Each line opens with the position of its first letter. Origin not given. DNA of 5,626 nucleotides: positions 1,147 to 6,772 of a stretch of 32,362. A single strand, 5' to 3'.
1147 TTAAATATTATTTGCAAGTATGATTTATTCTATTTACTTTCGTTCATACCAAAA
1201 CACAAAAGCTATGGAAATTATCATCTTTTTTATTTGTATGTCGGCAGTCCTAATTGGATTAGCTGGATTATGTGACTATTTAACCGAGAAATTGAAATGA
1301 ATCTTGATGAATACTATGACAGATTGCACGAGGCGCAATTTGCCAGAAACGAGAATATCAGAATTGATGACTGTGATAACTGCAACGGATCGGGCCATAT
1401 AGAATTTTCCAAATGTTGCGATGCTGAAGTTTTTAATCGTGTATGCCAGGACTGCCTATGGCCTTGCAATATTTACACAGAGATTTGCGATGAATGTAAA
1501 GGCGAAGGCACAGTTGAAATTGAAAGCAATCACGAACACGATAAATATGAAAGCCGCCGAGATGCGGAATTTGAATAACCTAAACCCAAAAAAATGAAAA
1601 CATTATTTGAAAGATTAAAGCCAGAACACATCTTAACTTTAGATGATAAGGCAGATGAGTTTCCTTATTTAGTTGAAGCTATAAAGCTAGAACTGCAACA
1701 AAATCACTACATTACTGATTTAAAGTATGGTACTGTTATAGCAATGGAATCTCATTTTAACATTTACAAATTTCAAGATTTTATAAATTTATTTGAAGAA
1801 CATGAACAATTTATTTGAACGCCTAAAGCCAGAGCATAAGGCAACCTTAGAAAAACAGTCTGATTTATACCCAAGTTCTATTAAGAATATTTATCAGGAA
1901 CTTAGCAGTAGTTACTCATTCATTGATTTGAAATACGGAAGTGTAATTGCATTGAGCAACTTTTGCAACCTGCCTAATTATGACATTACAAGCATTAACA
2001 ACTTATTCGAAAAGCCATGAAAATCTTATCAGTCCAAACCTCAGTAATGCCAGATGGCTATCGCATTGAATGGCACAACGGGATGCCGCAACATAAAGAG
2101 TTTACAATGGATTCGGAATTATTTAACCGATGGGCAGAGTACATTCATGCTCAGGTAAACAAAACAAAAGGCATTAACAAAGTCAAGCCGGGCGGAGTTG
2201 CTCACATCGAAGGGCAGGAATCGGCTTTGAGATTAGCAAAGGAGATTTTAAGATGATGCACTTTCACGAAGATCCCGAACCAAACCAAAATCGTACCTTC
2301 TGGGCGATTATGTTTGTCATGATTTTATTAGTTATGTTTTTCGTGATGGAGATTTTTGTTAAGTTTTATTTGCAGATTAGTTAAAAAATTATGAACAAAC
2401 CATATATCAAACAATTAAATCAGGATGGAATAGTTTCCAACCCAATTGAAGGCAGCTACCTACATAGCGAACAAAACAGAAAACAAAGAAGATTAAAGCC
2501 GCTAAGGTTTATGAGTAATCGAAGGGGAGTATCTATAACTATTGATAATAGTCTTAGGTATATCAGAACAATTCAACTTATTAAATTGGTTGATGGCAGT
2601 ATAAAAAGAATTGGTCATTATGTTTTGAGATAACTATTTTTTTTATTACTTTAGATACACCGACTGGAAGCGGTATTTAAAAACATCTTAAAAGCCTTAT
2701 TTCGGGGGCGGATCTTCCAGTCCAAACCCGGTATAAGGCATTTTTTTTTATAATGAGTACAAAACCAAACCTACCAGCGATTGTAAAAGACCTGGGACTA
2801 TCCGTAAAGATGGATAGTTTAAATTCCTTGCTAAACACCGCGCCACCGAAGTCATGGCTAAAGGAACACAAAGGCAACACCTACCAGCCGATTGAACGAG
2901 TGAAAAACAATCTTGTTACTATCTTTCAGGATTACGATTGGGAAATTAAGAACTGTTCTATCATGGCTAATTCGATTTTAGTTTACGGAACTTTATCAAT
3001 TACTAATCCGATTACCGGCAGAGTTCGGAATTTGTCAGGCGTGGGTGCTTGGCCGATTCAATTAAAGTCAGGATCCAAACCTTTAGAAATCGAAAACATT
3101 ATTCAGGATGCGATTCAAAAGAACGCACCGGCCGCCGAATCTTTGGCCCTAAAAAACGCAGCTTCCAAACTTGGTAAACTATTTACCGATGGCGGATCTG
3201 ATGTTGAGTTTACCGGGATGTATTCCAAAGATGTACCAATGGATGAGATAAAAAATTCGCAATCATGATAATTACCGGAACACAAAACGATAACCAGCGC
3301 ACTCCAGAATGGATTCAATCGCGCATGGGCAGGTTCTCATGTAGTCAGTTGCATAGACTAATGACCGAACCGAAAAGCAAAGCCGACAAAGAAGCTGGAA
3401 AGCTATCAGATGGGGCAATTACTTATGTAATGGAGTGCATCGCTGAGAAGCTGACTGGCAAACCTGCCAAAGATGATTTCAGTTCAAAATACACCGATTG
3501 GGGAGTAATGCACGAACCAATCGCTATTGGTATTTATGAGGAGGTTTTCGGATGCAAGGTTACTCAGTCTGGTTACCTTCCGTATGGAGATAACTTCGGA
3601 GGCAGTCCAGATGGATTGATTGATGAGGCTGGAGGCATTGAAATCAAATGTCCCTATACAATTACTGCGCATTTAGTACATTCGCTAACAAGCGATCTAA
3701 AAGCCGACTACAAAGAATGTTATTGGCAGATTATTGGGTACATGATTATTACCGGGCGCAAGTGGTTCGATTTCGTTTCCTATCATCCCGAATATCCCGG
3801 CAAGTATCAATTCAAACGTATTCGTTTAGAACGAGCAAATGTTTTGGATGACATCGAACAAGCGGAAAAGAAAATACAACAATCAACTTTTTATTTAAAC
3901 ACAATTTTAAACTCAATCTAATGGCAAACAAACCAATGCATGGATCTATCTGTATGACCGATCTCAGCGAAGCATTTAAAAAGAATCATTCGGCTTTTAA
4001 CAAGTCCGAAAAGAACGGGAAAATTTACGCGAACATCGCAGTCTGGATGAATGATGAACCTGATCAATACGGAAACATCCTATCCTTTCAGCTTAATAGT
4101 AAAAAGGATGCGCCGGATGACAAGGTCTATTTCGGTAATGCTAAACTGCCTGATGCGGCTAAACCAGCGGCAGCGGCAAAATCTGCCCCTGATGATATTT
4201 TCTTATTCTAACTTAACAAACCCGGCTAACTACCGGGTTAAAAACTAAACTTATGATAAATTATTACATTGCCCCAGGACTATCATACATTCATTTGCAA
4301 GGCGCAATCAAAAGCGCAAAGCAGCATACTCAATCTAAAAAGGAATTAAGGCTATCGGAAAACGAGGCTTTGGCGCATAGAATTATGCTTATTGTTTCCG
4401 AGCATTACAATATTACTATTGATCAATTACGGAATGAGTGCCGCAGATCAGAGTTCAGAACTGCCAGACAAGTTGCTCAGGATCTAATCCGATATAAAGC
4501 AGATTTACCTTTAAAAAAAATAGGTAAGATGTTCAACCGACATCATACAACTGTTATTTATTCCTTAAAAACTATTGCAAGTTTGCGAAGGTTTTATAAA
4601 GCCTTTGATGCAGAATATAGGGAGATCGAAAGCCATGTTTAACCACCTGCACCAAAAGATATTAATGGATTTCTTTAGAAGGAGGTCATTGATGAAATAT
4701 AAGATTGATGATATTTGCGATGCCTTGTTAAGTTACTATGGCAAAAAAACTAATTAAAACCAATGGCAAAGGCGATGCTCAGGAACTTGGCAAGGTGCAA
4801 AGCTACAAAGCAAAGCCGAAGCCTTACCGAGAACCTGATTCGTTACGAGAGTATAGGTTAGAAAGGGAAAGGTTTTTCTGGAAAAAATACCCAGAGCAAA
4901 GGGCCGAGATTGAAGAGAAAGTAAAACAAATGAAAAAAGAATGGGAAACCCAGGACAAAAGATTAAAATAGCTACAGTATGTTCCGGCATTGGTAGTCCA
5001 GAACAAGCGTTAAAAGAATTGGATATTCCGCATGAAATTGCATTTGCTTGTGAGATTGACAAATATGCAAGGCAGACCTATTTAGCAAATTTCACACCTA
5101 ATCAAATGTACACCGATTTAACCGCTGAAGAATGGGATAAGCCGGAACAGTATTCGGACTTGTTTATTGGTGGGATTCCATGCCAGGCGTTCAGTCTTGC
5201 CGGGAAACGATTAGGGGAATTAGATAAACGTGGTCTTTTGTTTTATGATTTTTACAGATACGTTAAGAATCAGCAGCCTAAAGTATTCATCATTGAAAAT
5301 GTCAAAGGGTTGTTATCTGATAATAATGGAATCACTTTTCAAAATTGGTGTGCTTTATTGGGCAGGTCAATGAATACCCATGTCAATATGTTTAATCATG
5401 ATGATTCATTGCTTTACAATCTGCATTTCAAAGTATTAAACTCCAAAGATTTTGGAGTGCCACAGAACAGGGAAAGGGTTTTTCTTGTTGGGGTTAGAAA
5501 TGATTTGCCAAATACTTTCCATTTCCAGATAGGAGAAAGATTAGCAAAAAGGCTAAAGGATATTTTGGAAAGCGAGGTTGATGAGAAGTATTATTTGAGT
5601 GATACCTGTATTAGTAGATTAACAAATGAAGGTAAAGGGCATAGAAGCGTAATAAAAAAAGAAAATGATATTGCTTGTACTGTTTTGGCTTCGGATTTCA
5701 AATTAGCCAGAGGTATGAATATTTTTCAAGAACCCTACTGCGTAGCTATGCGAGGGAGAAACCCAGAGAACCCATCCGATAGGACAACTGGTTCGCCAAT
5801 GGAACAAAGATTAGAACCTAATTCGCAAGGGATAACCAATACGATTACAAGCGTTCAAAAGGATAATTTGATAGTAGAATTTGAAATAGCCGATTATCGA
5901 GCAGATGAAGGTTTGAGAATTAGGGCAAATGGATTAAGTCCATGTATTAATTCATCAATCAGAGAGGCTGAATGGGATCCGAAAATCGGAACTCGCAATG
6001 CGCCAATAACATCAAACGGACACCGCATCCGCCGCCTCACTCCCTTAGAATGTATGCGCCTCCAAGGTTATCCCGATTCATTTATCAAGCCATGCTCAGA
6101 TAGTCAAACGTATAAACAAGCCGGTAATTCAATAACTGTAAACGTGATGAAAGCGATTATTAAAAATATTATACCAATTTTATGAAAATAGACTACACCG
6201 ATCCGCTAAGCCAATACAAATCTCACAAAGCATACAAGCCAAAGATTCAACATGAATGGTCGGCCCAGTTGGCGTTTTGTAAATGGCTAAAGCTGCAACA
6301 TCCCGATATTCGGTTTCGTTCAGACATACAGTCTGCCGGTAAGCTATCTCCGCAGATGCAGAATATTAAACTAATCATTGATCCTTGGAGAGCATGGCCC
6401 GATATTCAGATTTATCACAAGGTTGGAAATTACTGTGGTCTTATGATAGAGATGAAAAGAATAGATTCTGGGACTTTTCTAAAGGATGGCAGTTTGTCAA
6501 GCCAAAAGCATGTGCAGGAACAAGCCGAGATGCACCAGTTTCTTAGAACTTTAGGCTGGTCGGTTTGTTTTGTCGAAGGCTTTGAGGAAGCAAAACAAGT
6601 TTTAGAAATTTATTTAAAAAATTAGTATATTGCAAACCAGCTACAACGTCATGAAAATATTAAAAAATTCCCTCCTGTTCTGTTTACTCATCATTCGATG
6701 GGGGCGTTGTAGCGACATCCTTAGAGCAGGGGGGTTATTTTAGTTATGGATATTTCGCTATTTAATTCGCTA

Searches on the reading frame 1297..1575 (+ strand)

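Call 47: search_protein_families(library=pfam, proteins=[window:1297-1575:+], max_evalue=5)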
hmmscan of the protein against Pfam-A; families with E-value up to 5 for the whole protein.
window:1297-1575:+ (93 aa): 7 families
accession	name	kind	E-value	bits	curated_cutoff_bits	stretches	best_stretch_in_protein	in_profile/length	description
PF00684.25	DnaJ_CXXCXGXG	-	0.00045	20.9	32.7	1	22-71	14-65/65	DnaJ central domain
PF13453.11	Zn_ribbon_TFIIB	-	0.058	13.2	22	1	17-31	13-27/41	Transcription factor zinc-finger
PF25112.1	zf-AtTam37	-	0.35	12.1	27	0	20-43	73-96/111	AtTam37 zinc finger region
PF15777.11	Anti-TRAP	-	0.7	10.4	32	1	25-38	12-25/59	Tryptophan RNA-binding attenuator protein inhibitory protein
PF17302.8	DUF5351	-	1.3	9.8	27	2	61-72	17-28/29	Family of unknown function (DUF5351)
PF20833.2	RNase_E_G_Thio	-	1.4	9.6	26.8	0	63-74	1-12/86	RNase E/G, Thioredoxin-like domain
PF25433.1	DUF7895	-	3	8.7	27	1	60-80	10-30/75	Domain of unknown function (DUF7895)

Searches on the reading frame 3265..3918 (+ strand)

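Call 16: search_protein_families(library=pfam, proteins=[window:3265-3918:+], max_evalue=0.01)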
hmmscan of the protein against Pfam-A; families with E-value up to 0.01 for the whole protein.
window:3265-3918:+ (218 aa): 1 family
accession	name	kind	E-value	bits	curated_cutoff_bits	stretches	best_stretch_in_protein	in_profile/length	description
PF09588.16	YqaJ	-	8.9e-15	55.7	22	1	15-165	1-149/150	YqaJ-like viral recombinase domain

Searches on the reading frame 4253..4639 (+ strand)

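Call 16: search_protein_families(library=pfam, proteins=[window:4253-4639:+], max_evalue=0.01)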
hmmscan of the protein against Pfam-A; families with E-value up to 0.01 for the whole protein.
window:4253-4639:+ (129 aa): 2 families
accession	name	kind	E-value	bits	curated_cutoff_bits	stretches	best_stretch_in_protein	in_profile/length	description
PF08299.17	Bac_DnaA_C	-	6e-18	65.1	31.5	1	43-108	3-69/69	Bacterial dnaA protein helix-turn-helix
PF13936.12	HTH_38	-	0.00032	20.8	27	1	79-104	15-40/44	Helix-turn-helix domain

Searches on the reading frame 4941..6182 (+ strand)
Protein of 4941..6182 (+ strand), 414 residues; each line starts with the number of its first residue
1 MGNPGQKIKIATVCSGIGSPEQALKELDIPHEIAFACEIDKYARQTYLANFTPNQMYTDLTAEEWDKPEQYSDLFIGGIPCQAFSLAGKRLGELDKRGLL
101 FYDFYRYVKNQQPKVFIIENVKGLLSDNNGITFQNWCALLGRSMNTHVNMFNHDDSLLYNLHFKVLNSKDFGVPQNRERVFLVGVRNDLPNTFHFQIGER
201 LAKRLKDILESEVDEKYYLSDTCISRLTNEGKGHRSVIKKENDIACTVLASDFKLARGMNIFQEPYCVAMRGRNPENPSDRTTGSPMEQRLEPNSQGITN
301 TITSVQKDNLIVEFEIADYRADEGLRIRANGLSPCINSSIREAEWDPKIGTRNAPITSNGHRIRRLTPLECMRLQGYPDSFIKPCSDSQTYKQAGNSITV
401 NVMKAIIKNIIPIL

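Call 16: search_protein_families(library=pfam, proteins=[window:4941-6182:+], max_evalue=0.01)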
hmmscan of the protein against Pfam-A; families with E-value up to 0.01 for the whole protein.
window:4941-6182:+ (414 aa): 1 family
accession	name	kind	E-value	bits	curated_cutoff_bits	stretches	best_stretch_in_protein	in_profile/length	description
PF00145.23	DNA_methylase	-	9.9e-72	242.5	22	1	9-411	2-323/324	C-5 cytosine-specific DNA methylase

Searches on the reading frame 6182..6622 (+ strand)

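Call 16: search_protein_families(library=pfam, proteins=[window:6182-6622:+], max_evalue=0.01)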
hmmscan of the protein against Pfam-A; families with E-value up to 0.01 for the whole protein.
window:6182-6622:+ (147 aa): 0 families

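Call 47: search_protein_families(library=pfam, proteins=[window:6182-6622:+], max_evalue=5)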
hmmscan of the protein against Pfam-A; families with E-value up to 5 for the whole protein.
window:6182-6622:+ (147 aa): 1 family
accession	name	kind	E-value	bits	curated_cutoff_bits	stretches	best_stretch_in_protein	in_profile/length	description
PF21439.2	MxiC_C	-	0.092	13.3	27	1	89-110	4-25/95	Protein MxiC, C-terminal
